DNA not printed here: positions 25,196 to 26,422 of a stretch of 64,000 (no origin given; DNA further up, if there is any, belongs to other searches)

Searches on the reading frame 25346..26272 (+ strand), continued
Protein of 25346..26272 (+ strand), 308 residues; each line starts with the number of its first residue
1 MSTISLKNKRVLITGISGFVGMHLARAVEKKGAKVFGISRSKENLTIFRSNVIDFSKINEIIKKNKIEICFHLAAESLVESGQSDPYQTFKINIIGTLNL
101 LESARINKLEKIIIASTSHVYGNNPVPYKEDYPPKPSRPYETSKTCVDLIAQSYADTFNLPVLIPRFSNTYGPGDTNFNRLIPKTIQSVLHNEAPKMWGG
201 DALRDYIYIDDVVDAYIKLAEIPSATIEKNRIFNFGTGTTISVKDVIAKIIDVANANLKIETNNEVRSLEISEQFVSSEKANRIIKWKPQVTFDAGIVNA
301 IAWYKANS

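Call 45: find_encoding_contigs(protein=P0331, flank=8000, max_places=1)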
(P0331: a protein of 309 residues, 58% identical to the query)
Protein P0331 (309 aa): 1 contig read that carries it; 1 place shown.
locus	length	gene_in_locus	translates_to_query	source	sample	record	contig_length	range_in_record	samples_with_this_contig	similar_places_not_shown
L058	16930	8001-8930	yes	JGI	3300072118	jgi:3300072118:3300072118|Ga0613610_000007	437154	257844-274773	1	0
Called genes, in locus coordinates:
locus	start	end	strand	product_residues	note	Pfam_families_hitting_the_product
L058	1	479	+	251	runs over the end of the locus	PF00535:Glycos_transf_2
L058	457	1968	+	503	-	PF13231:PMT_2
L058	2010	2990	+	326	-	PF00106:adh_short (weak), PF01073:3Beta_HSD, PF01370:Epimerase, PF02719:Polysacc_synt_2, PF04321:RmlD_sub_bind, PF05368:NmrA, PF13460:NAD_binding_10, PF16363:GDP_Man_Dehyd, +1 more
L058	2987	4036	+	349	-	PF13439:Glyco_transf_4, PF00534:Glycos_transf_1, PF13692:Glyco_trans_1_4, PF13524:Glyco_trans_1_2, PF20706:GT4-conflict (weak)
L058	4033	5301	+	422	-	PF01943:Polysacc_synt, PF13440:Polysacc_synt_3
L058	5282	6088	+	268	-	PF13641:Glyco_tranf_2_3 (weak), PF00535:Glycos_transf_2, PF10111:Glyco_tranf_2_2 (weak)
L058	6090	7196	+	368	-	PF13439:Glyco_transf_4 (weak), PF20706:GT4-conflict, PF00534:Glycos_transf_1, PF13692:Glyco_trans_1_4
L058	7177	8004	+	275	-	PF13641:Glyco_tranf_2_3, PF00535:Glycos_transf_2, PF10111:Glyco_tranf_2_2 (weak)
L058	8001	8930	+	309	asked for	PF04321:RmlD_sub_bind, PF01073:3Beta_HSD, PF01370:Epimerase, PF02719:Polysacc_synt_2, PF07993:NAD_binding_4 (faint), PF16363:GDP_Man_Dehyd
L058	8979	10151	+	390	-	PF01041:DegT_DnrJ_EryC1, PF01053:Cys_Met_Meta_PP (weak), PF00266:Aminotran_5 (weak)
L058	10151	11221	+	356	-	PF01370:Epimerase, PF02719:Polysacc_synt_2, PF04321:RmlD_sub_bind, PF07993:NAD_binding_4, PF16363:GDP_Man_Dehyd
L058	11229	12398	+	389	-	PF13439:Glyco_transf_4, PF13579:Glyco_trans_4_4, PF00534:Glycos_transf_1, PF13692:Glyco_trans_1_4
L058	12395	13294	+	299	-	PF05575:V_cholerae_RfbT, PF05050:Methyltransf_21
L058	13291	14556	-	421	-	PF00534:Glycos_transf_1, PF13692:Glyco_trans_1_4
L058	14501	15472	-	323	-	PF00106:adh_short, PF01073:3Beta_HSD, PF01370:Epimerase, PF02719:Polysacc_synt_2, PF04321:RmlD_sub_bind, PF07993:NAD_binding_4 (faint), PF13460:NAD_binding_10, PF16363:GDP_Man_Dehyd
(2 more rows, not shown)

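Call 51: search_solved_structures(query=A2, max_evalue=1e-30, show_alignments=0)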
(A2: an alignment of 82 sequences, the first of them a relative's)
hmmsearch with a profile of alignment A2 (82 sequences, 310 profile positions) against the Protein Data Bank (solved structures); distinct sequences matched with E-value up to 1e-30: 31.
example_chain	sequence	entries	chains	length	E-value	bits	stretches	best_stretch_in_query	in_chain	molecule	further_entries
6bi4_A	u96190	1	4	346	2.9e-44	154.7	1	9-307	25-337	dTDP-glucose 4,6-dehydratase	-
4zrm_A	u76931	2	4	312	6.2e-42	147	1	9-308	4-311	UDP-glucose 4-epimerase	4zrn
2hun_A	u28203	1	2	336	5e-41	144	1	9-307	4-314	336aa long hypothetical dTDP-glucose 4,6-dehydratase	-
6dnt_A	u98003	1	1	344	4.5e-40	140.9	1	5-308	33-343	NAD-dependent epimerase/dehydratase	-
6bwl_A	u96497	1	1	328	3.3e-39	138.1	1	10-306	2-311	Pal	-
2pk3_A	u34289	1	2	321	6.2e-39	137.2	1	9-306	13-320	GDP-6-deoxy-D-lyxo-4-hexulose reductase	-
6zl6_A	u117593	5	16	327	6.9e-39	137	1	10-306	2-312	Epimerase domain-containing protein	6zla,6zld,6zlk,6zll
6zlj_A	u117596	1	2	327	4.2e-38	134.4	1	10-306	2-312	Epimerase domain-containing protein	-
3ru7_A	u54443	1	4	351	9.8e-36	126.6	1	4-307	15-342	WbgU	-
3ru9_A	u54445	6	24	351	1e-35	126.6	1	4-307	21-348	WbgU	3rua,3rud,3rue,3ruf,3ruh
3ruc_A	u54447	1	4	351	1.1e-35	126.5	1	4-307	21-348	WbgU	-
3lu1_A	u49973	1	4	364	1.2e-35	126.4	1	4-307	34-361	WbgU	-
4lk3_A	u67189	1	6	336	2e-35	125.7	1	8-308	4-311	UDP-glucuronic acid decarboxylase 1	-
2c20_A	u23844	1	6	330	5.6e-35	124.2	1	10-307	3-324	UDP-GLUCOSE 4-EPIMERASE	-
2b69_A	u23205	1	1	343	6.7e-35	123.9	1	7-308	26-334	UDP-glucuronate decarboxylase 1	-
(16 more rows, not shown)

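Call 81: predict_structure(alignment_id=A2)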
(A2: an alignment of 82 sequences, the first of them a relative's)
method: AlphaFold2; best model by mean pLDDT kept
length: 308 residues; sequences in the alignment: 82
mean_pLDDT: 88.6   pTM: 0.90
mean pLDDT of the five models: 88.6, 88.0, 87.9, 87.4, 86.2
residues with pLDDT >= 90: 203; 70-90: 71; 50-70: 28; < 50: 6
segments of 3 or more residues with pLDDT < 50: 122-127
pLDDT, mean of each block of 10 residues (from residue 1): 85 95 97 96 93 96 98 77 81 93 98 79 49 65 84 93 92 92 95 89 92 97 86 91 95 95 76 83 94 97 93
secondary structure, 60 per line:
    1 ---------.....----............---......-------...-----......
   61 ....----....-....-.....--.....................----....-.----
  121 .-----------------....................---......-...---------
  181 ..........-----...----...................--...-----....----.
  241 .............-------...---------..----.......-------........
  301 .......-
elements in order: E10-14 H19-30 E34-39 E47-49 H55-64 E69-72 H74-77 H79-83 H86-106 E111-114 H139-158 E162-167 E169-171 H181-190 E196-198 E203-208 H209-221 E232-235 E240-242 H243-253 E261-263 H279-285 H293-307

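Call 83: fold_search(model_id=the predicted structure, library=pdb)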
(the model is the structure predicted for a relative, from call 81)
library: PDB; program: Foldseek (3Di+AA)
matches with E <= 10: 1972; with E <= 0.001: 1575
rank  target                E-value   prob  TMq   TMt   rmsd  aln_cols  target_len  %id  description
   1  4zrn_A                5.0e-27  1.00  0.88  0.87   2.6       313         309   25  Crystal Structure of UDP-Glucose 4-Epimerase (TM0509) with UDP-glucose from Hyperthermophilic Eubacterium Thermotoga M (released 2015-09-16)
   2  4zrm_B                9.4e-27  1.00  0.86  0.86   2.8       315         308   25  Crystal Structure of UDP-Glucose 4-Epimerase (TM0509) from Hyperthermophilic Eubacterium Thermotoga maritima (released 2015-09-16)
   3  4zrm_A                1.5e-26  1.00  0.87  0.87   2.6       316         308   25  Crystal Structure of UDP-Glucose 4-Epimerase (TM0509) from Hyperthermophilic Eubacterium Thermotoga maritima (released 2015-09-16)
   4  6pnl                  5.4e-26  1.00  0.89  0.82   2.6       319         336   24  Structure of Epimerase Mth375 from the thermophilic pseudomurein-containing methanogen Methanothermobacter thermautotrop (released 2020-07-08)
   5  2pk3_A                5.8e-26  1.00  0.82  0.82   3.3       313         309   26  Crystal Structure of a GDP-4-keto-6-deoxy-D-mannose reductase (released 2008-03-25)
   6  6pmh                  7.7e-26  1.00  0.89  0.83   2.6       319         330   24  Structure of Epimerase Mth375 from the thermophilic pseudomurein-containing methanogen Methanothermobacter thermautotrop (released 2020-07-08)
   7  8vr2_A                4.7e-25  1.00  0.84  0.84   5.0       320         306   27  Crystal structure of the Pcryo_0617 oxidoreductase/decarboxylase from Psychrobacter cryohalolentis K5 in the presence  (released 2024-01-31)
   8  2hun_B                5.3e-25  1.00  0.85  0.81   3.0       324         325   28  Crystal structure of hypothetical protein PH0414 from Pyrococcus horikoshii OT3 (released 2007-01-26)
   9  7yst_A                5.3e-25  1.00  0.85  0.84   2.9       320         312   23  Crystal Structure of UDP-glucose 4-epimerase (Rv3634c) in complex with both UDP-glucose and UDP-galactose in chain B f (released 2023-08-16)
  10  6bwl                  6.0e-25  1.00  0.83  0.82   3.5       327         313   25  X-ray structure of Pal from Bacillus thuringiensis (released 2018-01-17)
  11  6bi4_B                8.0e-25  1.00  0.84  0.83   2.6       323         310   23  2.9 Angstrom Resolution Crystal Structure of dTDP-Glucose 4,6-dehydratase (rfbB) from Bacillus anthracis str. Ames in  (released 2017-11-08)
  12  8wxk_B                9.0e-25  1.00  0.85  0.80   3.4       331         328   24  Crystal Structure of UDP-Glucose 4-Epimerase (all4713) with UDP-glucose and NAD from Nostoc sp. PCC 7120 (released 2024-10-30)
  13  8vr2_C                1.1e-24  1.00  0.84  0.82   5.1       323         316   27  Crystal structure of the Pcryo_0617 oxidoreductase/decarboxylase from Psychrobacter cryohalolentis K5 in the presence  (released 2024-01-31)
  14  1keu_A                1.1e-24  1.00  0.86  0.74   3.1       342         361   27  The crystal structure of dTDP-D-glucose 4,6-dehydratase (RmlB) from Salmonella enterica serovar Typhimurium with dTDP- (released 2002-01-25)
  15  7ys8_B                1.4e-24  1.00  0.86  0.85   3.0       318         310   24  Crystal Structure of UDP-glucose 4-epimerase (Rv3634c) from Mycobacterium tuberculosis (released 2023-08-16)
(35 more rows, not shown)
